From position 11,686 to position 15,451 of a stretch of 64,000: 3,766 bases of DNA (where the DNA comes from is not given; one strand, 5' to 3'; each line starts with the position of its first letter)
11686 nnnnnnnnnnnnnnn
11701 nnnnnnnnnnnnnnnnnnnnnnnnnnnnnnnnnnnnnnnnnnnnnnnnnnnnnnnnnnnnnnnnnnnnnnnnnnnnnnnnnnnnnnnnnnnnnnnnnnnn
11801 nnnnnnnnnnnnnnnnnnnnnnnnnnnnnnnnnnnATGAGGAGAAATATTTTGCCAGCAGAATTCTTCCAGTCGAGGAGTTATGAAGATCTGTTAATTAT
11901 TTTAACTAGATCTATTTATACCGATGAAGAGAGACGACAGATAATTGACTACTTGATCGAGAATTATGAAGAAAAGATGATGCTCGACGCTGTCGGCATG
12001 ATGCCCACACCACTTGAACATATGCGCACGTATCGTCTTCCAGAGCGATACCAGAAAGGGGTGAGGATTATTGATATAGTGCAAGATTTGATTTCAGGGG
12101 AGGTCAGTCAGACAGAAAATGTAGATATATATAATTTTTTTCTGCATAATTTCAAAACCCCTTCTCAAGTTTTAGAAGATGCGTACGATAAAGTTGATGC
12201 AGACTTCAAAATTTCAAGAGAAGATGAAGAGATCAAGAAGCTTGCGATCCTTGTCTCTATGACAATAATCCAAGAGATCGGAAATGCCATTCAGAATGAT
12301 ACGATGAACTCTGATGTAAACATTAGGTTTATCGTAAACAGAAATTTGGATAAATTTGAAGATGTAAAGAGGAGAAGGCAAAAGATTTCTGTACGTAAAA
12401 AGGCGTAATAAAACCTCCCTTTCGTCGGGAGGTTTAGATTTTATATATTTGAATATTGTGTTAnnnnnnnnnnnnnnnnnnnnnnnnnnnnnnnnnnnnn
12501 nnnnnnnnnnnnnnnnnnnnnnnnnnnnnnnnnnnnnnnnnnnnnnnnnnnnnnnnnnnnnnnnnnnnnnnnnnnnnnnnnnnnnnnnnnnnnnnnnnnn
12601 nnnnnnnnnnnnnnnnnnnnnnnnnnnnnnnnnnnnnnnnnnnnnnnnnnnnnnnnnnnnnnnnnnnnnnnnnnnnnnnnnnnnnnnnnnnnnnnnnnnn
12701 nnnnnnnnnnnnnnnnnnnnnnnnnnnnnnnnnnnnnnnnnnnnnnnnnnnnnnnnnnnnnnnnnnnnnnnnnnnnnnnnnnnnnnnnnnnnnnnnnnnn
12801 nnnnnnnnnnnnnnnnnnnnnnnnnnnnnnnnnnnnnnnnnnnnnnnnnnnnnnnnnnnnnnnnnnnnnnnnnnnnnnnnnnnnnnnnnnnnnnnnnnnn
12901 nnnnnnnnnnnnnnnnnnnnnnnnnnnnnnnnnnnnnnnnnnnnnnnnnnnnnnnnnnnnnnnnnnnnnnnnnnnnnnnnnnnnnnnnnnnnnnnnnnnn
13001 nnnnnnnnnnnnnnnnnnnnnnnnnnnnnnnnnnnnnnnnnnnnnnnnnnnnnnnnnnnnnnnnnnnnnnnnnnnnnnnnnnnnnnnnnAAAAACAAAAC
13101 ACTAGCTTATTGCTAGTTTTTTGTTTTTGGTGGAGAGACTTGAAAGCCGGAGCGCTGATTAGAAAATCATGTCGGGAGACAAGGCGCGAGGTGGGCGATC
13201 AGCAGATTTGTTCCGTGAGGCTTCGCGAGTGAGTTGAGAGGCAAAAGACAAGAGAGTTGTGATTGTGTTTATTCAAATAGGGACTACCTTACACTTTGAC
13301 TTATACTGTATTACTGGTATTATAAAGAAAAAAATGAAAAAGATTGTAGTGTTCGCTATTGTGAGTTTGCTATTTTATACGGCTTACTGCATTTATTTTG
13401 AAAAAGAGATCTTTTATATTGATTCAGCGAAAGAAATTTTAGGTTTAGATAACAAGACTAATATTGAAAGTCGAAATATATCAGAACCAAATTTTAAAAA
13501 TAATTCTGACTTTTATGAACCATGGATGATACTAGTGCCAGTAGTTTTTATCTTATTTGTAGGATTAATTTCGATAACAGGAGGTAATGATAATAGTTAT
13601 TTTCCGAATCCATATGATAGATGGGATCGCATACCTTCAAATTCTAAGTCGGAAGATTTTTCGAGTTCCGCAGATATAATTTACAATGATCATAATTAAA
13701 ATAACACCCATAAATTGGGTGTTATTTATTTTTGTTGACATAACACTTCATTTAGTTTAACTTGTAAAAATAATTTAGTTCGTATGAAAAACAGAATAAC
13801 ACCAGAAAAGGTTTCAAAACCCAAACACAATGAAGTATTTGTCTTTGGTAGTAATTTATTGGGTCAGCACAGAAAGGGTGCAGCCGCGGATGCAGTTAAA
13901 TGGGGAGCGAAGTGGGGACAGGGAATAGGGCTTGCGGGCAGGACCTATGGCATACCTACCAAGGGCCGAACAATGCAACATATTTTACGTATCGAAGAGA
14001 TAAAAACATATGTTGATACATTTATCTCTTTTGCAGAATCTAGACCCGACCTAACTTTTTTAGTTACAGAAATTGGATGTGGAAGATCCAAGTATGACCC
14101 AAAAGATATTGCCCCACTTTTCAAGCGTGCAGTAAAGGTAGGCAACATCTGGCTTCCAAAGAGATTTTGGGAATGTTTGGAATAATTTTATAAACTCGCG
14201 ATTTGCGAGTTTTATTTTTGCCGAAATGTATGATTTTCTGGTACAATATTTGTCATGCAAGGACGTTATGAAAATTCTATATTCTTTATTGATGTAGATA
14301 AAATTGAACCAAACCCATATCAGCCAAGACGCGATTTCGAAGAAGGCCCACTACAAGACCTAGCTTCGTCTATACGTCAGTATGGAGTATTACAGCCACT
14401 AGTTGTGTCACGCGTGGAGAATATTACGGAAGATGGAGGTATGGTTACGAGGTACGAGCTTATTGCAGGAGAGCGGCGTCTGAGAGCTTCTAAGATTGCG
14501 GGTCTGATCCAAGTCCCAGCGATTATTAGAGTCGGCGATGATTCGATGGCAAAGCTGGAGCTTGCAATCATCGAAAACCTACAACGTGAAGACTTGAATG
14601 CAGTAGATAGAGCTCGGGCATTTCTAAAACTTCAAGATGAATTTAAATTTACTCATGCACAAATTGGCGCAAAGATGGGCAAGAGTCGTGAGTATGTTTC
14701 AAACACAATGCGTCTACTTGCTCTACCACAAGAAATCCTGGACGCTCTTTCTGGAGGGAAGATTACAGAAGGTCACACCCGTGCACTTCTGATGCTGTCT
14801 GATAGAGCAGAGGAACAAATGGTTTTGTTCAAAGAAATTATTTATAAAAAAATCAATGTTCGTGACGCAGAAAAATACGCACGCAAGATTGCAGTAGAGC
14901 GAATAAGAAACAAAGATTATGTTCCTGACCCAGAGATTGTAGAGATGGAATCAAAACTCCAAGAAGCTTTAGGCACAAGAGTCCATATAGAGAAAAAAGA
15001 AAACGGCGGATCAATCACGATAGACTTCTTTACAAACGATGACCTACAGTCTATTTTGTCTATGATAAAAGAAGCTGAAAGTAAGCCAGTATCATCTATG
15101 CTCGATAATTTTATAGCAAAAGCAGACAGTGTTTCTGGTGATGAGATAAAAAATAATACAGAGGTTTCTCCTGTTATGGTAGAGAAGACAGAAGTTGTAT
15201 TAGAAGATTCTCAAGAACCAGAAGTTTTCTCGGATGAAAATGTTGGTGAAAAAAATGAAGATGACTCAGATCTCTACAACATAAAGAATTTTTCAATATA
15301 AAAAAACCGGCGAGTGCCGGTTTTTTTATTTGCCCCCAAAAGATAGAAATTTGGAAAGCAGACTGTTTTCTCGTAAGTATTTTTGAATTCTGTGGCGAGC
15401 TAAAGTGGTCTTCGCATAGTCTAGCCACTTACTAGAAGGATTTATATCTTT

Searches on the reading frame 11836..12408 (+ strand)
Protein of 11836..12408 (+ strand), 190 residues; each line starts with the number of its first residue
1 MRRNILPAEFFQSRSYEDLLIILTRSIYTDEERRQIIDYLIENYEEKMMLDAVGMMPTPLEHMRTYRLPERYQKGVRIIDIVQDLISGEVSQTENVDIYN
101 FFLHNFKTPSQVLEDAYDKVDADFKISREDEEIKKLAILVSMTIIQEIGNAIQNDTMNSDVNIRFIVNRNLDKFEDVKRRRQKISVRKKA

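Call 11: search_protein_families(library=pfam, proteins=[window:11836-12408:+], max_evalue=0.01)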
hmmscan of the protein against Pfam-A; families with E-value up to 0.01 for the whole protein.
window:11836-12408:+ (190 aa): 0 families

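Call 13: find_encoding_contigs(protein=window:11836-12408:+, flank=6000, max_places=10)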
Protein window:11836-12408:+ (190 aa): 1 contig read that carries it; 1 place shown.
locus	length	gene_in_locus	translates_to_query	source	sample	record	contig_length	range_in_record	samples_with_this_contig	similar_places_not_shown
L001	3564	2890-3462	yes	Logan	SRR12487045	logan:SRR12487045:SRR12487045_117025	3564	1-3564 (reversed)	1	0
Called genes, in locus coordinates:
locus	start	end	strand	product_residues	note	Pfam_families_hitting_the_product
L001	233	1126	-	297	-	PF01715:IPPT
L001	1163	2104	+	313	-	-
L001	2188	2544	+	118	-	-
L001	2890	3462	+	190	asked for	-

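Call 15: find_homologous_proteins(query=window:11836-12405:+, max_evalue=0.001)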
Query window:11836-12405:+ (190 aa): 4 proteins with E <= 0.001 among 133 candidates.
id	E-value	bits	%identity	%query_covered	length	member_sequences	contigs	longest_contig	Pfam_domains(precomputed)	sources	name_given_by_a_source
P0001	1.2e-115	401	100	100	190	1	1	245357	-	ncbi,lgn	-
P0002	3.1e-98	344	79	100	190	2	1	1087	-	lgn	-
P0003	1.4e-93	329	75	100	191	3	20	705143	-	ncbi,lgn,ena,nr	ncbi:MAG: hypothetical protein KBD26_03820 [Candidatus Pacebacteria bacterium]|nr:hypothetical prote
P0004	7.6e-89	314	72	100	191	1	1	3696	-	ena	-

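Call 16: find_encoding_contigs(protein=P0003, flank=6000, max_places=10)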
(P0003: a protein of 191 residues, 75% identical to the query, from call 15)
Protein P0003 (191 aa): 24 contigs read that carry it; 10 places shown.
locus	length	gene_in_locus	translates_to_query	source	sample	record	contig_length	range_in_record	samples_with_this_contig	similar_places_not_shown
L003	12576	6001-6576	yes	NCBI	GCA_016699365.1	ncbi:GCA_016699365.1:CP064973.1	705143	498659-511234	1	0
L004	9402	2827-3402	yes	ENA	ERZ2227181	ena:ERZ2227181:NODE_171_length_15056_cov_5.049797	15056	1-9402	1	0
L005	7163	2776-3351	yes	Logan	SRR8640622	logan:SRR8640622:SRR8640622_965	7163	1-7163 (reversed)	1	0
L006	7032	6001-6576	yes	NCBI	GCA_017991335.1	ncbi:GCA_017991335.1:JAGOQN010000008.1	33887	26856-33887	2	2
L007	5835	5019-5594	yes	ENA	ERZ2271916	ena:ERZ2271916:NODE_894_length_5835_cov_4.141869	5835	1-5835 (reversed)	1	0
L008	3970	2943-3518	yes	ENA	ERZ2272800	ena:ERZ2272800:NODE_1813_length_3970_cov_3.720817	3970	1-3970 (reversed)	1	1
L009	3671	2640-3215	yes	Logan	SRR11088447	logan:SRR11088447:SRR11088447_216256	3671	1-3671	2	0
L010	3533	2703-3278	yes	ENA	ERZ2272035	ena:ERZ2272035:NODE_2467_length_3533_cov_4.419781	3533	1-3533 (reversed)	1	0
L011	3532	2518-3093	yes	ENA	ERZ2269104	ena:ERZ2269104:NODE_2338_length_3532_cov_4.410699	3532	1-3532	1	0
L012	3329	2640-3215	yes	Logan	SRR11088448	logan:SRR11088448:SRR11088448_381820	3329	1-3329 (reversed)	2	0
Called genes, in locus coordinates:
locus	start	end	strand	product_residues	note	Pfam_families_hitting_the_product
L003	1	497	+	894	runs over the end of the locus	PF02861:Clp_N, PF23569:NBD_SMAX1, PF00004:AAA, PF17871:AAA_lid_9, PF00004:AAA, PF07724:AAA_2, PF07728:AAA_5, PF10431:ClpB_D2-small, +7 more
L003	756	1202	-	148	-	-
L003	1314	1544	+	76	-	-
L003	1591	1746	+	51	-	PF00471:Ribosomal_L33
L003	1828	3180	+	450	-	PF01266:DAO, PF06039:Mqo, PF13450:NAD_binding_8 (weak), PF13738:Pyr_redox_3 (faint)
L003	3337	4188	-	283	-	PF01715:IPPT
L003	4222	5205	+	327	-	-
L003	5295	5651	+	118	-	-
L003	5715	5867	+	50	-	-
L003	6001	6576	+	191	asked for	-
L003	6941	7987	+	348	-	PF02195:ParB_N, PF17762:HTH_ParB, PF23552:ParB_C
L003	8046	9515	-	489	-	PF13328:HD_4, PF01966:HD, PF04607:RelA_SpoT, PF02824:TGS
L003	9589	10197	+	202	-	PF00300:His_Phos_1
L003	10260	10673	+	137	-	-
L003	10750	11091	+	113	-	-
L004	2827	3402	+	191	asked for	-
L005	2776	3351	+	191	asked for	-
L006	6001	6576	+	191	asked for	-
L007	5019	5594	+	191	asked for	-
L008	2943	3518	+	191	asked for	-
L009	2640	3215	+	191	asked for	-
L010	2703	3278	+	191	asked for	-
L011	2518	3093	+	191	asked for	-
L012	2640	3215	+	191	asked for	-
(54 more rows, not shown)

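Call 17: find_encoding_contigs(protein=P0004, flank=6000, max_places=5)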
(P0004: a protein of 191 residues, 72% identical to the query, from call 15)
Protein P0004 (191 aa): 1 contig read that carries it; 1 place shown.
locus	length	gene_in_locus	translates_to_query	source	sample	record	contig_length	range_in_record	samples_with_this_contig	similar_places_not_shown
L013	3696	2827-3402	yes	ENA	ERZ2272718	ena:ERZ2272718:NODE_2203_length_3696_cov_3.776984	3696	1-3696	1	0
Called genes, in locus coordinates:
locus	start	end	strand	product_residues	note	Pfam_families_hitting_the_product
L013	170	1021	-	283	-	PF01715:IPPT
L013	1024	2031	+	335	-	-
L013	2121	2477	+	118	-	-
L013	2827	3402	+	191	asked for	-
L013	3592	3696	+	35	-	?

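Call 18: find_encoding_contigs(protein=P0002, flank=6000, max_places=5)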
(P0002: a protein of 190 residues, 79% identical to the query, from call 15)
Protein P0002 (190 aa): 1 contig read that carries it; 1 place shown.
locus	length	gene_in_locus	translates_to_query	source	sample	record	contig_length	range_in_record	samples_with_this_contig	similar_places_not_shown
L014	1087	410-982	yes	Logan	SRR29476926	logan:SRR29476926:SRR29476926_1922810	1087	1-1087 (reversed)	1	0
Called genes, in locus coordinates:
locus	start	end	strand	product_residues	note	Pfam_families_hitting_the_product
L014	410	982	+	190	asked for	-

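Call 34: find_related_loci(query=A4, collection=metagenome_contigs, flank=5000)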
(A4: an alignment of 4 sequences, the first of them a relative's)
Query A4 (190 aa) in metagenome_contigs; peptide patterns used: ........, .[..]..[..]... (x = any residue, [..] = any of these).
383 stretches matched a pattern, but none encodes a relative of the query by tblastn (E <= 1e-3).

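Call 55: search_protein_families(library=ncbifam, proteins=[window:11836-12408:+], max_evalue=10)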
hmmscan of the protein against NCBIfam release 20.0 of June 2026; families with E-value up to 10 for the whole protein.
window:11836-12408:+ (190 aa): 0 families

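Call 68: search_protein_families(library=phrogs, proteins=[window:11836-12408:+], max_evalue=1)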
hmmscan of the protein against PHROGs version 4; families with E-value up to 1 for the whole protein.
window:11836-12408:+ (190 aa): 2 families
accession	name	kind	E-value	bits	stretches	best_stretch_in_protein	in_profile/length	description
phrog_34216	-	unknown function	0.097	13.4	1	63-110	83-129/275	-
phrog_33767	-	unknown function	0.2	13.1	1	94-139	44-89/133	-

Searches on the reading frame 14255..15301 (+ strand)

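Call 11: search_protein_families(library=pfam, proteins=[window:14255-15301:+], max_evalue=0.01)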
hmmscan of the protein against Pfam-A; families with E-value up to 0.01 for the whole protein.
window:14255-15301:+ (348 aa): 4 families
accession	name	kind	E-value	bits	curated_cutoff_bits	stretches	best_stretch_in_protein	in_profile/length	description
PF17762.8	HTH_ParB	-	8.7e-30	103.3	22.6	1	112-212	1-100/102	ParB HTH domain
PF02195.25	ParB_N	-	2.5e-28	98.4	26.3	1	10-110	4-95/95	ParB N-terminal domain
PF23552.2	ParB_C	-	5.5e-11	42.2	23.8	1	224-272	1-50/50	ParB dimerisation domain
PF04545.22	Sigma70_r4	-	0.0044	16.9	24.1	0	119-150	8-39/50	Sigma-70, region 4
